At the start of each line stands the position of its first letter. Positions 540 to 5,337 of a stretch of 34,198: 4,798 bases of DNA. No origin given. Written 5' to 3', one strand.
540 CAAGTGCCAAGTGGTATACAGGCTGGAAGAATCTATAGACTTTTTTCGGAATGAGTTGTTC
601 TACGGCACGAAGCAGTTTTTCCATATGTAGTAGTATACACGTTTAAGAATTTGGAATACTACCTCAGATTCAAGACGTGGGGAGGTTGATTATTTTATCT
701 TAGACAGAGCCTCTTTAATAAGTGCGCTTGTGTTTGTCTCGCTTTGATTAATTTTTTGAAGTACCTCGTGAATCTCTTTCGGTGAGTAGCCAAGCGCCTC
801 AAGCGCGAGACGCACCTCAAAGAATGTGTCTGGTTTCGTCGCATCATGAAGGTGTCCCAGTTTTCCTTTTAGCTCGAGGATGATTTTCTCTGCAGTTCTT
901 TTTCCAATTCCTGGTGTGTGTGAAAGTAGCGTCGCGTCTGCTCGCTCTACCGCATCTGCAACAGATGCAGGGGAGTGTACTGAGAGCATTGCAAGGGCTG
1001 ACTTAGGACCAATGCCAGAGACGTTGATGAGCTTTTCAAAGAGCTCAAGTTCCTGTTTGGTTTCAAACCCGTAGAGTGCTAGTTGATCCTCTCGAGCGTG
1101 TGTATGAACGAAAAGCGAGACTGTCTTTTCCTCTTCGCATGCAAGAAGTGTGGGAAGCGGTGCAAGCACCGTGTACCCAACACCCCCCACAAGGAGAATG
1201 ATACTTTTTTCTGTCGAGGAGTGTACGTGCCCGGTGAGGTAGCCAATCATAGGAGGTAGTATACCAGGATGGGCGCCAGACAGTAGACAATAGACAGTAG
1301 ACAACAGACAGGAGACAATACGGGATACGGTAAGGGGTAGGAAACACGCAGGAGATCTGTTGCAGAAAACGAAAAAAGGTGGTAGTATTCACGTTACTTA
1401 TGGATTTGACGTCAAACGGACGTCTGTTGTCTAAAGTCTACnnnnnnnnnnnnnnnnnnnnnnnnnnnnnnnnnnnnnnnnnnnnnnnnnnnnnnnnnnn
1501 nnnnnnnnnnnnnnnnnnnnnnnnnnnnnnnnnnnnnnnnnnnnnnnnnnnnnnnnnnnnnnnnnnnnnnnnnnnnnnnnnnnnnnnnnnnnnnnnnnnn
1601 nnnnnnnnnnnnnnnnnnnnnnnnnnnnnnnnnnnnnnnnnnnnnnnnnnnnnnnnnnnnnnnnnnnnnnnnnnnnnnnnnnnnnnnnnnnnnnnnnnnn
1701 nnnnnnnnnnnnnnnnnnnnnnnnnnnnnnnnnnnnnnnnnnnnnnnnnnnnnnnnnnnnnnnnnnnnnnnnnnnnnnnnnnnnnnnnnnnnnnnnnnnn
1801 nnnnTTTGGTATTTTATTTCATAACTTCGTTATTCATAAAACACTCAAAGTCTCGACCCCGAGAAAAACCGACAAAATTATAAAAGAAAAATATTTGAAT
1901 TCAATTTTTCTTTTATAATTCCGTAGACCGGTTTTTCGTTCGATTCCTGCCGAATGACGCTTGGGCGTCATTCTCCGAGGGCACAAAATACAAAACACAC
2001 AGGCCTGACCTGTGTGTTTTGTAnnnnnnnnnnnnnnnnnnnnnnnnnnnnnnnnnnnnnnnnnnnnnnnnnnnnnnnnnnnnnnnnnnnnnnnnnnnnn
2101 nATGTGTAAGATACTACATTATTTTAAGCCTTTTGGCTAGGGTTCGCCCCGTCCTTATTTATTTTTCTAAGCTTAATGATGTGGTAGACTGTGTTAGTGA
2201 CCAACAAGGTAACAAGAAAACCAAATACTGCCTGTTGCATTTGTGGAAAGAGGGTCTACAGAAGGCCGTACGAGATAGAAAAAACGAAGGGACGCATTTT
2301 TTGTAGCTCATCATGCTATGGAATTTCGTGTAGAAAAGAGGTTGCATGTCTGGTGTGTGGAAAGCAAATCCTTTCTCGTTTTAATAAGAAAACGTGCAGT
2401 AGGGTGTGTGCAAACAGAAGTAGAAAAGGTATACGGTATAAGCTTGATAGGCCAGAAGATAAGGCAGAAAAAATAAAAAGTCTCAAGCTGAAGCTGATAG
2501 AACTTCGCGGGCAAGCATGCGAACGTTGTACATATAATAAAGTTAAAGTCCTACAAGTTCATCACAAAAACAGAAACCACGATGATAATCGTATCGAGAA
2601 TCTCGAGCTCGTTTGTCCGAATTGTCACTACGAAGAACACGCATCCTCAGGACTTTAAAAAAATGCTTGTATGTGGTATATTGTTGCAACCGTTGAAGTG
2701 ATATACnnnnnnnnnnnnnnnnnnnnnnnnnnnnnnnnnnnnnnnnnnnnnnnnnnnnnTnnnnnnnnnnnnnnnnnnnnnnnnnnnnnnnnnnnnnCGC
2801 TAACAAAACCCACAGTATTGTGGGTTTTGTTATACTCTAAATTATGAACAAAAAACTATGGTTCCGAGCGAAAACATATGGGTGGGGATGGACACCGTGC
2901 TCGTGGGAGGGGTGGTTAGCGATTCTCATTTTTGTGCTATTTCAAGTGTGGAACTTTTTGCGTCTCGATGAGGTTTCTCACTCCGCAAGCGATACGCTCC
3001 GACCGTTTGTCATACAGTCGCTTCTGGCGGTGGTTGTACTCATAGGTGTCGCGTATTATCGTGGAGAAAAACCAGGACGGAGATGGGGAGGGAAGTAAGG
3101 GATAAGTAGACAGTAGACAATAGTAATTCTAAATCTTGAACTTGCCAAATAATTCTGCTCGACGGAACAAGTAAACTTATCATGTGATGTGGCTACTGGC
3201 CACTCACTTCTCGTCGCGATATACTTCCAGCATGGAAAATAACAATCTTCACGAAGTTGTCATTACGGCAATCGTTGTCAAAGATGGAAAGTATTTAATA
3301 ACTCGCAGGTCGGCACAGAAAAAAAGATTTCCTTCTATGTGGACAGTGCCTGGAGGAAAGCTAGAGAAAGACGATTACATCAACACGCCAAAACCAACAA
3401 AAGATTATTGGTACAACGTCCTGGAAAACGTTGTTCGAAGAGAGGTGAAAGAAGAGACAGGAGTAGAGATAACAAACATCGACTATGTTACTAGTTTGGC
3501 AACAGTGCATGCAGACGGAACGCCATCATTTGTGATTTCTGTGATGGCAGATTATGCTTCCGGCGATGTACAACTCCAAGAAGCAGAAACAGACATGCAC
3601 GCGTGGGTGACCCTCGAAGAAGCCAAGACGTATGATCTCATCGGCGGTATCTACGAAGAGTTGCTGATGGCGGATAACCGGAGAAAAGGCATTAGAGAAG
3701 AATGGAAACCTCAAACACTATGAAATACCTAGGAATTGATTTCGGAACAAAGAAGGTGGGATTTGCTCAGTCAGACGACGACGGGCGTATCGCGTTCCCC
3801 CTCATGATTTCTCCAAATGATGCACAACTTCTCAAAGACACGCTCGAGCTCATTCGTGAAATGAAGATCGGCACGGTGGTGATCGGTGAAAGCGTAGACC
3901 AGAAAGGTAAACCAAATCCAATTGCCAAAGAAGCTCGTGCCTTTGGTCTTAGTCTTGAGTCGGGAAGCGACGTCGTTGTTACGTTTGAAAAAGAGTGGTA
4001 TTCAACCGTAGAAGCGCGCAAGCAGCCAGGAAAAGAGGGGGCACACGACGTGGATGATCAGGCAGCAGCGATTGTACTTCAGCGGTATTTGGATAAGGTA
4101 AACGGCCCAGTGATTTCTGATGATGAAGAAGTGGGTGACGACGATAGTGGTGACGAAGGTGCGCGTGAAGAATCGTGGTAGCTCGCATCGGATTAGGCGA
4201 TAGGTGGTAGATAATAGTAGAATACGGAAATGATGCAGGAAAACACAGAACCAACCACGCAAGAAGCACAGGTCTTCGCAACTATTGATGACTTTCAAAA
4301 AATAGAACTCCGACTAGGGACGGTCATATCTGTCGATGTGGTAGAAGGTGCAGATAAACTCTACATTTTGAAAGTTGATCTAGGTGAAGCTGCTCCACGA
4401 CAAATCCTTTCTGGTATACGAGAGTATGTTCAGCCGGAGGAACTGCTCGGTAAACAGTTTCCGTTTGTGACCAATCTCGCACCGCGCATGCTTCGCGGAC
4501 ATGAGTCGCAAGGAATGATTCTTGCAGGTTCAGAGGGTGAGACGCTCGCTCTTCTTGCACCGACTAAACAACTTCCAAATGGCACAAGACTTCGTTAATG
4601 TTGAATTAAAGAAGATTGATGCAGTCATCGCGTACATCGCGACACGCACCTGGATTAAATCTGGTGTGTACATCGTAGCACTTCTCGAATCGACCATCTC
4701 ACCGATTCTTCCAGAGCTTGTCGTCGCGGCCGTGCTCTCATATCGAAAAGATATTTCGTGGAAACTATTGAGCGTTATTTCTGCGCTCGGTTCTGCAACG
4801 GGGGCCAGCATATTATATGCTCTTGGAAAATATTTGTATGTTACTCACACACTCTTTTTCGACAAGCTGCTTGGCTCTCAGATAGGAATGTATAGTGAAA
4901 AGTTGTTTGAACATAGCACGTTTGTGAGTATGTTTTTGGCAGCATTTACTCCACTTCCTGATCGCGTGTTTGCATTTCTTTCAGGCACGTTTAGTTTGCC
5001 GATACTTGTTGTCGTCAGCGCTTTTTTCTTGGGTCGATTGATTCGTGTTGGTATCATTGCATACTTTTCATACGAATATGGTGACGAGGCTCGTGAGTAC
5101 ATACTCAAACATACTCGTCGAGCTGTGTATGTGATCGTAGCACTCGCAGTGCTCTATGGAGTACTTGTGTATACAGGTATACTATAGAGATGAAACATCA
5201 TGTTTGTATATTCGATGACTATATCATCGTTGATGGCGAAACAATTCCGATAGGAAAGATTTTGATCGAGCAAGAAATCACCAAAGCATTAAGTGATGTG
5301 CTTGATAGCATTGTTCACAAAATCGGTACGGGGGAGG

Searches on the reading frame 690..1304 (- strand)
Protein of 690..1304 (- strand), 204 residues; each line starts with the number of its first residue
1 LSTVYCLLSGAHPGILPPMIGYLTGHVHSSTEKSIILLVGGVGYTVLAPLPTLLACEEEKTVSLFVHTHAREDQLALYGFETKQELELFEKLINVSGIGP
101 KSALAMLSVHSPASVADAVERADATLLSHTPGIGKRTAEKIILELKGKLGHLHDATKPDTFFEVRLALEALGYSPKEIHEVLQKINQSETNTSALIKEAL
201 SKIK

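Call 48: search_protein_families(library=pfam, proteins=[window:690-1304:-], max_evalue=0.001)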
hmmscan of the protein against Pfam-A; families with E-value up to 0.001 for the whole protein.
window:690-1304:- (204 aa): 5 families
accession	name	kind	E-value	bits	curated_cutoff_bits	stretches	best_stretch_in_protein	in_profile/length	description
PF01330.27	RuvA_N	-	6e-18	65.1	23.6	1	19-79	1-61/61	RuvA N terminal domain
PF14520.12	HHH_5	-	1.5e-16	61.1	27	1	89-146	1-56/57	Helix-hairpin-helix domain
PF07499.19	RuvA_C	-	1.7e-10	41.7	24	1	163-202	5-45/47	RuvA, C-terminal domain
PF12836.13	HHH_3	-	0.00013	22.4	27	0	121-142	10-31/65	Helix-hairpin-helix motif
PF21176.3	RecR_HhH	-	0.00017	21.8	27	0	128-144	9-25/45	RecR, helix-hairpin-helix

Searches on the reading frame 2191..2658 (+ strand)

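Call 48: search_protein_families(library=pfam, proteins=[window:2191-2658:+], max_evalue=0.001)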
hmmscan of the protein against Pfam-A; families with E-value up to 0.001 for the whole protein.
window:2191-2658:+ (155 aa): 2 families
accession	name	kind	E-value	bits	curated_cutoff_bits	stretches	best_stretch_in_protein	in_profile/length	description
PF01844.29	HNH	-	8.6e-06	26.3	21.4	1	110-151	1-46/47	HNH endonuclease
PF13392.12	HNH_3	-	1e-05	25.5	24.8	1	121-141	19-39/46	HNH endonuclease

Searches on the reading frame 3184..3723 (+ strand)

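Call 48: search_protein_families(library=pfam, proteins=[window:3184-3723:+], max_evalue=0.001)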
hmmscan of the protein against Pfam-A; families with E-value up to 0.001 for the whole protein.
window:3184-3723:+ (179 aa): 2 families
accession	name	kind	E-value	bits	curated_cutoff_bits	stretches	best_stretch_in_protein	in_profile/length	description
PF00293.34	NUDIX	-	2.3e-15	57.2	21.1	1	28-148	8-119/134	NUDIX domain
PF14815.12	NUDIX_4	-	0.00016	21.9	35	1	29-152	3-103/113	NUDIX domain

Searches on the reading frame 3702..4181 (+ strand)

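Call 48: search_protein_families(library=pfam, proteins=[window:3702-4181:+], max_evalue=0.001)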
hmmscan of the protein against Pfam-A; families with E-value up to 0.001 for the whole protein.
window:3702-4181:+ (159 aa): 1 family
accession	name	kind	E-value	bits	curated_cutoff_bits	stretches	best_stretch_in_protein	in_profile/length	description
PF03652.20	RuvX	-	2e-23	83.7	29.2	1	7-131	1-133/134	Holliday junction resolvase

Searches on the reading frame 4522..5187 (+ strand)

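Call 48: search_protein_families(library=pfam, proteins=[window:4522-5187:+], max_evalue=0.001)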
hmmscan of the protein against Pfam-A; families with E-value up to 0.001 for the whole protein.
window:4522-5187:+ (221 aa): 1 family
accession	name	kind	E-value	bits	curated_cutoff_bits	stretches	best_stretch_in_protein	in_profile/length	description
PF09335.16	VTT_dom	-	4.8e-08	34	33.9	1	69-184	9-122/123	VTT domain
